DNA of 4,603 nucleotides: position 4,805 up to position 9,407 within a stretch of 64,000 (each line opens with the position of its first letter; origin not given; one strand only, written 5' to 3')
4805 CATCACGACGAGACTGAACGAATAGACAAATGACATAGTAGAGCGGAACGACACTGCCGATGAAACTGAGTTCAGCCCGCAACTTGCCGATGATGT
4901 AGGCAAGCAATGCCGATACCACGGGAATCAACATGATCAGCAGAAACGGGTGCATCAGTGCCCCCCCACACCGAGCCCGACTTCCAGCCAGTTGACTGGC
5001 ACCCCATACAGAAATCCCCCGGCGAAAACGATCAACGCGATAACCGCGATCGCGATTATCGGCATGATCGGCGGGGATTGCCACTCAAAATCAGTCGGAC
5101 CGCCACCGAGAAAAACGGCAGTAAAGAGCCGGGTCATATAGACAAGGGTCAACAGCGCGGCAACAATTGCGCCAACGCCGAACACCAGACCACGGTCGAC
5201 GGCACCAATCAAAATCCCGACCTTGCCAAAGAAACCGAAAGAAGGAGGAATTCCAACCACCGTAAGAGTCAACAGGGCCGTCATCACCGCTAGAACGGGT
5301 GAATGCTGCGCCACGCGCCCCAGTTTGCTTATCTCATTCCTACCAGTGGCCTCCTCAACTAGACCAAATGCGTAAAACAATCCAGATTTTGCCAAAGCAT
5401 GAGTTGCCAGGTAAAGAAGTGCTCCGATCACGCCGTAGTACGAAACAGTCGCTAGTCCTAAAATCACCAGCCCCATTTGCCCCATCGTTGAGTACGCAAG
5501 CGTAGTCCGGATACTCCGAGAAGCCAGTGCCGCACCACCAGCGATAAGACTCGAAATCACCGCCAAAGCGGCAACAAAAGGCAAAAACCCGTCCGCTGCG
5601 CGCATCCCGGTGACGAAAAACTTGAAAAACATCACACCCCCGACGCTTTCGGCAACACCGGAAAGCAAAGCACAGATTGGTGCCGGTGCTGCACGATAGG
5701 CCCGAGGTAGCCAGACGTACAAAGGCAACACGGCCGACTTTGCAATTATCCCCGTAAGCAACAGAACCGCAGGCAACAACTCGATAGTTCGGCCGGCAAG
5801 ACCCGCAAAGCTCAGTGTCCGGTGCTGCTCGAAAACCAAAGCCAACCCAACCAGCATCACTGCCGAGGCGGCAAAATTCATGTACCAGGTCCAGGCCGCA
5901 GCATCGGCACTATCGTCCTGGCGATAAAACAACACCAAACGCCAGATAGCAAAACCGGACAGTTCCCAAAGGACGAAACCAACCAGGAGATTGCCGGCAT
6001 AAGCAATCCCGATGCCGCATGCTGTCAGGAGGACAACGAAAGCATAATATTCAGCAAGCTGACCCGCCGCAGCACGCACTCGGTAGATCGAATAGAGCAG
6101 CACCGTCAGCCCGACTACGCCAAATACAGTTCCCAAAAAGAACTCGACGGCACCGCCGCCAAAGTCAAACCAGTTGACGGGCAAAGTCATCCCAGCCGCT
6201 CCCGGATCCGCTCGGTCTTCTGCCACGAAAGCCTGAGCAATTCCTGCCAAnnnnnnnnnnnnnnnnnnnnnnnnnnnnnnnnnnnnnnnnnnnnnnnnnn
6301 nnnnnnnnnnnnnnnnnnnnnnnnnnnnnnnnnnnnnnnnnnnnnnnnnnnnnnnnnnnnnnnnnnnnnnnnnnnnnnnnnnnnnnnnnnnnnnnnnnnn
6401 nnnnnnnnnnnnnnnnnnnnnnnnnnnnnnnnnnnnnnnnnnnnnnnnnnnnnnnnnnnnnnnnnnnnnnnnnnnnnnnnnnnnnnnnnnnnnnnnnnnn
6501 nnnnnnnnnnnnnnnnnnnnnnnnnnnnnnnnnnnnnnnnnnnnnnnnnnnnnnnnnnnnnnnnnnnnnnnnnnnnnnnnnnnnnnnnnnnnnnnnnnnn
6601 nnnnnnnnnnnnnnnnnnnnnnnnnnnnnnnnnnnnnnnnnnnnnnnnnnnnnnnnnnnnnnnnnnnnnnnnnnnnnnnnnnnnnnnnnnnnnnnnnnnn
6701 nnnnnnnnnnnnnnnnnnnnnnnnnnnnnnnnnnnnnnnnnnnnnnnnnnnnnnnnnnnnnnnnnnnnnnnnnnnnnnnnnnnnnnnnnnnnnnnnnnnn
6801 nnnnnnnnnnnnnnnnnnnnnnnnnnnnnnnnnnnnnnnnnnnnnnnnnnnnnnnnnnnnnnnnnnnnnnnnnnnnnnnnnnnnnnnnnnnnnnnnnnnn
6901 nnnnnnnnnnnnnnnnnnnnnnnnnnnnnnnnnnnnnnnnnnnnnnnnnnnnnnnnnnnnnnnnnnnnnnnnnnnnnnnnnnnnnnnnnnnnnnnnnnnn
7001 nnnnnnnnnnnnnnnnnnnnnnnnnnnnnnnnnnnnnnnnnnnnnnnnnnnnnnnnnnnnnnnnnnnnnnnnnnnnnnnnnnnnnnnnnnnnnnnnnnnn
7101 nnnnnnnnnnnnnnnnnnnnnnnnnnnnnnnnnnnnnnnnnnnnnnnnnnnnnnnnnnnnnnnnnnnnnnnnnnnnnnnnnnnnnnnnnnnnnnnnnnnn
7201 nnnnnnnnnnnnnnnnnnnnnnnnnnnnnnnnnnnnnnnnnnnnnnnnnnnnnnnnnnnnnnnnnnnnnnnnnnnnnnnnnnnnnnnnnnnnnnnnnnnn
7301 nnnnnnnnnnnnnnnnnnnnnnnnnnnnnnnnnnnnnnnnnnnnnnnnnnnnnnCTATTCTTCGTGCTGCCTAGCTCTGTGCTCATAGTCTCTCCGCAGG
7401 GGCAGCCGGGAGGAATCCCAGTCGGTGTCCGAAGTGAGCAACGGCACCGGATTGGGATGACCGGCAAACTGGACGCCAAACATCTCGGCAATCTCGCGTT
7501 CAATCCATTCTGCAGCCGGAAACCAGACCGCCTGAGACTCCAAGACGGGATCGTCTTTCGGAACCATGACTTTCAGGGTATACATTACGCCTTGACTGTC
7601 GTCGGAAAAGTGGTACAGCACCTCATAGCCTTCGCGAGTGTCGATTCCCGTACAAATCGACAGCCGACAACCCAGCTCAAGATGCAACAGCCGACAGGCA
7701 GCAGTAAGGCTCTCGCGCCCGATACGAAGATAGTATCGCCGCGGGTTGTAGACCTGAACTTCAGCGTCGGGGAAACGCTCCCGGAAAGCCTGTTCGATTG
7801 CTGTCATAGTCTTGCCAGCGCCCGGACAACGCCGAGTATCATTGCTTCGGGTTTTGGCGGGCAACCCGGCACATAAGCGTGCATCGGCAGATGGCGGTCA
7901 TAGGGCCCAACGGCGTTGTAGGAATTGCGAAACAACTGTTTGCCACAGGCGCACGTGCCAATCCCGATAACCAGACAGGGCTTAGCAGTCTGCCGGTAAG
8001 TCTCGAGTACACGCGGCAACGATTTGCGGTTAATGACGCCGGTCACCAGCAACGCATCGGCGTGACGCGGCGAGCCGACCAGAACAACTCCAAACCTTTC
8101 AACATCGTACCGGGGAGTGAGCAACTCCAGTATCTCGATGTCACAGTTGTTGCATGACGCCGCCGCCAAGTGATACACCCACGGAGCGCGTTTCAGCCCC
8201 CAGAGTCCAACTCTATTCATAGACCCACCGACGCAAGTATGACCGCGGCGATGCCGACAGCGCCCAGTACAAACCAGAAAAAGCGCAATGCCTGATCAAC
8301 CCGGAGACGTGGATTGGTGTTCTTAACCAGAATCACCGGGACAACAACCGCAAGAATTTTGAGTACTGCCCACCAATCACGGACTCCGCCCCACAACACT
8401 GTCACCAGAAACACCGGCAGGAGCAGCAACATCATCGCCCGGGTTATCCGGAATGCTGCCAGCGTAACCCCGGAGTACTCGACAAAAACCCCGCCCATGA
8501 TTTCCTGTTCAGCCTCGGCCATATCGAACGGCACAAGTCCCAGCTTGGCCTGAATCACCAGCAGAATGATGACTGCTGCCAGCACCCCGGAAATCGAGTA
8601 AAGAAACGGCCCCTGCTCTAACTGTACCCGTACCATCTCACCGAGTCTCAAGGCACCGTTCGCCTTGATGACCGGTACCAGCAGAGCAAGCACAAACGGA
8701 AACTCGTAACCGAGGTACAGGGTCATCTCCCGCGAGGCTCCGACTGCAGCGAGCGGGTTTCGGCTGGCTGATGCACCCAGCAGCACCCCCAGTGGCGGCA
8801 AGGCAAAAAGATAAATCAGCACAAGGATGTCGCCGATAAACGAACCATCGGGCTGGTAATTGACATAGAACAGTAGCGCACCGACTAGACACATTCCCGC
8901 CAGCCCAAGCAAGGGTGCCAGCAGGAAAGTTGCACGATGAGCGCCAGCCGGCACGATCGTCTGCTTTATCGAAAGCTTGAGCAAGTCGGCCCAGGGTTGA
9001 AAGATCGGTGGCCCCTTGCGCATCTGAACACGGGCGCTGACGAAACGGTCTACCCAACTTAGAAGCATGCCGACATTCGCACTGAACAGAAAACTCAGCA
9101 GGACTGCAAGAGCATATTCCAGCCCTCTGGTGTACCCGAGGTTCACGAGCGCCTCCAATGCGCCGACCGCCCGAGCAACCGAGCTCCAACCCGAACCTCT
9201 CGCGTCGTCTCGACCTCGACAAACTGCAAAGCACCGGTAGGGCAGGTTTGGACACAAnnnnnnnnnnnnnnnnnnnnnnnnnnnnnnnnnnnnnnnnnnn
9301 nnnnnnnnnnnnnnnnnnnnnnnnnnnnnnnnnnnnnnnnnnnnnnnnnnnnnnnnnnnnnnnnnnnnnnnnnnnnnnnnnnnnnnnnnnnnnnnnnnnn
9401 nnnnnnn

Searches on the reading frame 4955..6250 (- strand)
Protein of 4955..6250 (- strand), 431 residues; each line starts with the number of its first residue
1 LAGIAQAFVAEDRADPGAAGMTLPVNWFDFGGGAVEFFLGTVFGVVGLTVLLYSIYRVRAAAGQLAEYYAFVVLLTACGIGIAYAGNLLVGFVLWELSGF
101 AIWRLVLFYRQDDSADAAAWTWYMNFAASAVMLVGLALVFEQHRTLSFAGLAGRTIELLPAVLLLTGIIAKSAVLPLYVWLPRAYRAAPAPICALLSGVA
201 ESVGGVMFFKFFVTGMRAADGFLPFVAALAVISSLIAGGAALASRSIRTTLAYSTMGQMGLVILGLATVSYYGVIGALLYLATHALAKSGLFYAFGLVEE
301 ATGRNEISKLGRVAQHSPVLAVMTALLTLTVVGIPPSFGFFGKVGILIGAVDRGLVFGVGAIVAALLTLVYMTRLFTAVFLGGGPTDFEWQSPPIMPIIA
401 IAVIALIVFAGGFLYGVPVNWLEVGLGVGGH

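Call 6: search_protein_families(library=pfam, proteins=[window:4955-6250:-], max_evalue=0.01)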
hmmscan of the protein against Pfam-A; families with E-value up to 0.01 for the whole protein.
window:4955-6250:- (431 aa): 1 family
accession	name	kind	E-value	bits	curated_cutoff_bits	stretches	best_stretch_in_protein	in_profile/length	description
PF00361.26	Proton_antipo_M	-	9.6e-53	179.7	21.5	1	85-368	1-294/294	NADH:quinone oxidoreductase/Mrp antiporter, TM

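Call 61: search_solved_structures(query=window:4958-6190:-, max_evalue=1e-20, show_alignments=0)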
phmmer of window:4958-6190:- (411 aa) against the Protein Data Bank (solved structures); distinct sequences matched with E-value up to 1e-20: 19.
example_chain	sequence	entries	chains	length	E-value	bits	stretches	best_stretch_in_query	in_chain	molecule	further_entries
7d3u_D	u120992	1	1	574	8.2e-30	107.6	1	17-367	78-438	Monovalent Na+/H+ antiporter subunit D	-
7qru_D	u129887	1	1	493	2.6e-27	99.3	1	23-385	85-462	Na+/H+ antiporter subunit D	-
6hum_B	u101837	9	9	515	8.8e-26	94.3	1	17-351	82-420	NAD(P)H-quinone oxidoreductase subunit 2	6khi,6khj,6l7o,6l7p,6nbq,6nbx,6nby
6cfw_H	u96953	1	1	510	1.1e-25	94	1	25-393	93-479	Monovalent cation/H+ antiporter subunit D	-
4he8_L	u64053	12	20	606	8.2e-25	91.1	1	20-377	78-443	NADH-quinone oxidoreductase subunit 12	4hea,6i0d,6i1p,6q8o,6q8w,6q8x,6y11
6u8y_H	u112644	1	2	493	3.5e-24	89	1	23-385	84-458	NADH dehydrogenase subunit N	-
8qby_N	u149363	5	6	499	4.4e-24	88.7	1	46-396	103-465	NADH-quinone oxidoreductase subunit N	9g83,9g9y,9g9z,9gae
7wff_F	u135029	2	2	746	2e-23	86.5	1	19-363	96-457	NAD(P)H-quinone oxidoreductase subunit 5, chloroplastic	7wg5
7qru_A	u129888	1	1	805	2.1e-23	86.5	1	3-394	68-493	Na+/H+ antiporter subunit A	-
6z16_A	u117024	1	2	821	2.6e-23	86.2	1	18-394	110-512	Multisubunit Na+/H+ antiporter, A subunit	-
9grx_F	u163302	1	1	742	1.4e-22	83.7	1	21-362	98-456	NAD(P)H-quinone oxidoreductase subunit 5, chloroplastic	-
6hum_F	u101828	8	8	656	3e-22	82.7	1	23-362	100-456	NADH dehydrogenase subunit 5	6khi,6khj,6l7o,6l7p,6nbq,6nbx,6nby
8e9g_L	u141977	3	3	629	3.7e-22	82.4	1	22-407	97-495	NADH-quinone oxidoreductase, L subunit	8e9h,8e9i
7eu3_F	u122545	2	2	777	6.3e-22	81.6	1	23-362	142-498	NAD(P)H-quinone oxidoreductase subunit F | NADH-plastoquinone oxidoreductase subunit 5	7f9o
6hum_D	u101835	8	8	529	8e-22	81.2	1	49-363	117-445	NAD(P)H-quinone oxidoreductase chain 4 1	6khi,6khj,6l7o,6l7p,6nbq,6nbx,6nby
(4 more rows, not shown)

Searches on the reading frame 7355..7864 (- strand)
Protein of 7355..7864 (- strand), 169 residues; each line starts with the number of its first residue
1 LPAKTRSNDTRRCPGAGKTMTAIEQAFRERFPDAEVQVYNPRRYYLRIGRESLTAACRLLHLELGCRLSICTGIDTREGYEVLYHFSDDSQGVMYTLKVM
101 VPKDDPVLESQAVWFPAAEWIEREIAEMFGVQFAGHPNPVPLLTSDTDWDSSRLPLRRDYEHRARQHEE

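Call 4: search_protein_families(library=pfam, proteins=[window:7355-7864:-], max_evalue=0.01)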
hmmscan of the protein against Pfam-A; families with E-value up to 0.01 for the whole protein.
window:7355-7864:- (169 aa): 1 family
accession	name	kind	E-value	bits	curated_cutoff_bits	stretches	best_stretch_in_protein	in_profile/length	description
PF00329.25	Complex1_30kDa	-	1.6e-24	87.2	22.5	1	47-165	2-123/124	Respiratory-chain NADH dehydrogenase, 30 Kd subunit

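Call 7: search_protein_families(library=ncbifam, proteins=[window:7355-7864:-], max_evalue=0.001)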
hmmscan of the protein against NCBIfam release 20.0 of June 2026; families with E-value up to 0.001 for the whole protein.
window:7355-7864:- (169 aa): 17 families
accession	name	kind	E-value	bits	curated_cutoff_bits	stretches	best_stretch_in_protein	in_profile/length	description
NF040611.1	F420_dehyd_FpoC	exception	2.3e-18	66.6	220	1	19-162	6-148/158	F420H2 dehydrogenase subunit FpoC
NF004735.0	PRK06074.2-2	equivalog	3.1e-18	66.2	176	1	20-162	7-148/158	NADH-quinone oxidoreductase subunit C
TIGR01961.1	NuoC_fam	subfamily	4.7e-16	59.4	122.45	1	52-162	9-120/122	NADH (or F420H2) dehydrogenase, subunit C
NF009808.0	PRK13292.1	equivalog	3e-14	51.9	1156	1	80-166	296-379/791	NADH-quinone oxidoreductase subunit B/C/D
NF004737.0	PRK06074.2-4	equivalog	4.1e-13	49.5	144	1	63-166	32-130/150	NADH-quinone oxidoreductase subunit C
NF009141.0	PRK12494.1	equivalog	5.9e-13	49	175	1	72-160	72-163/175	NAD(P)H-quinone oxidoreductase subunit J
NF008728.0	PRK11742.1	equivalog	5.7e-12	44.8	840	1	80-167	95-179/598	NADH-quinone oxidoreductase subunit C/D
NF005856.0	PRK07785.1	equivalog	1.7e-11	44.4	224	1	45-160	103-222/246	NADH-quinone oxidoreductase subunit C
NF005832.0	PRK07735.1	equivalog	5.1e-11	42.4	431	1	72-162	338-425/430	NADH-quinone oxidoreductase subunit C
NF004733.0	PRK06074.1-5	equivalog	7e-11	42.1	225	1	72-160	62-149/203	NADH-quinone oxidoreductase subunit C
NF006304.0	PRK08491.1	equivalog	2.7e-10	40.2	228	1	67-160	85-174/263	NADH-quinone oxidoreductase subunit C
NF004736.0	PRK06074.2-3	equivalog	1.6e-09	37.7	239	1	25-161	23-158/183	NADH-quinone oxidoreductase subunit C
NF004734.0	PRK06074.2-1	equivalog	1.7e-08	34.6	169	1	69-161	54-150/164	NADH-quinone oxidoreductase subunit C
NF004730.0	PRK06074.1-1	equivalog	7.5e-07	29.2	193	1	82-160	80-156/200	NADH-quinone oxidoreductase subunit C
NF004732.0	PRK06074.1-4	equivalog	1.1e-06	28.6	376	1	91-160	128-195/250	NADH-quinone oxidoreductase subunit C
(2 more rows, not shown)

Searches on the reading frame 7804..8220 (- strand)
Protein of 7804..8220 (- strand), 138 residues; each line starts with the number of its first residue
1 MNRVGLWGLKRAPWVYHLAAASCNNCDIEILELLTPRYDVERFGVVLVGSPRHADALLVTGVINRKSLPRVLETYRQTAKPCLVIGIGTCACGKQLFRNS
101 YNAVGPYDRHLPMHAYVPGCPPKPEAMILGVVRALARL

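Call 4: search_protein_families(library=pfam, proteins=[window:7804-8220:-], max_evalue=0.01)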
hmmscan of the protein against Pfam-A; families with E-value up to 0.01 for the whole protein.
window:7804-8220:- (138 aa): 1 family
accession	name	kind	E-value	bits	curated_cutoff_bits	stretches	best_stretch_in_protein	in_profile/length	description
PF01058.29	Oxidored_q6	-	1.1e-23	83.9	27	1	23-132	1-126/128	NADH ubiquinone oxidoreductase, 20 Kd subunit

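Call 7: search_protein_families(library=ncbifam, proteins=[window:7804-8220:-], max_evalue=0.001)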
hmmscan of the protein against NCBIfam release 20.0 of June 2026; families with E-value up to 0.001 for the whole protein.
window:7804-8220:- (138 aa): 11 families
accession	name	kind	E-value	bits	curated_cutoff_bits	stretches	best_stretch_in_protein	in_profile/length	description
NF005012.1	PRK06411.1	subfamily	3.3e-34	117.8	116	1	7-132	30-152/166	NADH-quinone oxidoreductase subunit NuoB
TIGR01957.1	nuoB_fam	subfamily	4.8e-31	107.6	142.7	1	6-133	12-137/145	NADH-quinone oxidoreductase subunit B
NF011394.0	PRK14819.1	equivalog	3.2e-29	102.3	312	1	1-130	21-148/264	NADH-quinone oxidoreductase subunit B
NF011391.0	PRK14816.1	equivalog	3.7e-28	98.4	283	1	7-133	48-172/196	NADH-quinone oxidoreductase subunit B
NF011395.0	PRK14820.1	equivalog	1.8e-26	93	263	1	8-133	28-152/180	NADH-quinone oxidoreductase subunit B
NF011393.0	PRK14818.1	equivalog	2e-26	92.6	255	1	9-133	27-150/173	NADH dehydrogenase subunit B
NF009808.0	PRK13292.1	equivalog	8.2e-26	90.1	1156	1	7-132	21-143/791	NADH-quinone oxidoreductase subunit B/C/D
NF011389.0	PRK14814.1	equivalog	1.4e-24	86.9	285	1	4-133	26-152/186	NADH dehydrogenase subunit B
NF011388.0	PRK14813.1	equivalog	2.7e-24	86.1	294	1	24-133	38-148/189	NADH dehydrogenase subunit B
NF011392.0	PRK14817.1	equivalog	3e-24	85.7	271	1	7-132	32-154/182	NADH-quinone oxidoreductase subunit B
NF011390.0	PRK14815.1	equivalog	8.9e-23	80.5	281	1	23-132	44-151/183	NADH dehydrogenase subunit B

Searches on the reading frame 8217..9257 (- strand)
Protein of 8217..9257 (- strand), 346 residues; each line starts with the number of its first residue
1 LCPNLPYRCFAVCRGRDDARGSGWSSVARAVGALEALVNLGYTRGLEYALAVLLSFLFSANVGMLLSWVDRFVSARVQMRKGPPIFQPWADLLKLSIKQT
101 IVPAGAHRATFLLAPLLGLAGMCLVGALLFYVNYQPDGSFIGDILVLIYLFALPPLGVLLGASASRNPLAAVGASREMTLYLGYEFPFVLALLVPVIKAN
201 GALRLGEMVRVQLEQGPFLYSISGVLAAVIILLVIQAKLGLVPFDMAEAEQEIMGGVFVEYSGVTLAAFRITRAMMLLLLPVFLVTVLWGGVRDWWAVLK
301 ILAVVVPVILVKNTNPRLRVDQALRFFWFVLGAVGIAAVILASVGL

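Call 4: search_protein_families(library=pfam, proteins=[window:8217-9257:-], max_evalue=0.01)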
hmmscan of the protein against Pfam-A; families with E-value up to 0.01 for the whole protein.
window:8217-9257:- (346 aa): 1 family
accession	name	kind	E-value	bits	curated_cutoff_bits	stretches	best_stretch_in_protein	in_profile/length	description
PF00146.26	NADHdh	-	1.1e-58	199.4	27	1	53-342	4-297/298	NADH dehydrogenase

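Call 7: search_protein_families(library=ncbifam, proteins=[window:8217-9257:-], max_evalue=0.001)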
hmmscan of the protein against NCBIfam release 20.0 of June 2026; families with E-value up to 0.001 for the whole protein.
window:8217-9257:- (346 aa): 7 families
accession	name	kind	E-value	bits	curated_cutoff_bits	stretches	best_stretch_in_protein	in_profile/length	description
NF004741.0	PRK06076.1-2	equivalog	8.5e-45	153.4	305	1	49-344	23-331/337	NADH-quinone oxidoreductase subunit NuoH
NF004745.0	PRK06076.1-6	equivalog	1.7e-29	103.2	450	1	64-343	31-330/341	NADH-quinone oxidoreductase subunit NuoH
NF040610.1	F420_dehyd_FpoH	exception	2.6e-25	89.5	475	1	51-331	17-321/339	F420H2 dehydrogenase subunit FpoH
NF004740.0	PRK06076.1-1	equivalog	7.5e-25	88.1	399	1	52-340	18-314/325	NADH-quinone oxidoreductase subunit NuoH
NF004744.0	PRK06076.1-5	equivalog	9.6e-25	87.5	542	1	41-296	19-283/372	NADH-quinone oxidoreductase subunit NuoH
NF004742.0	PRK06076.1-3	equivalog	8.2e-22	77.9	531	1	77-343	53-345/356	NADH-quinone oxidoreductase subunit NuoH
NF004743.0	PRK06076.1-4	equivalog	1.2e-18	67.2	494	1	54-343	22-339/433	NADH-quinone oxidoreductase subunit NuoH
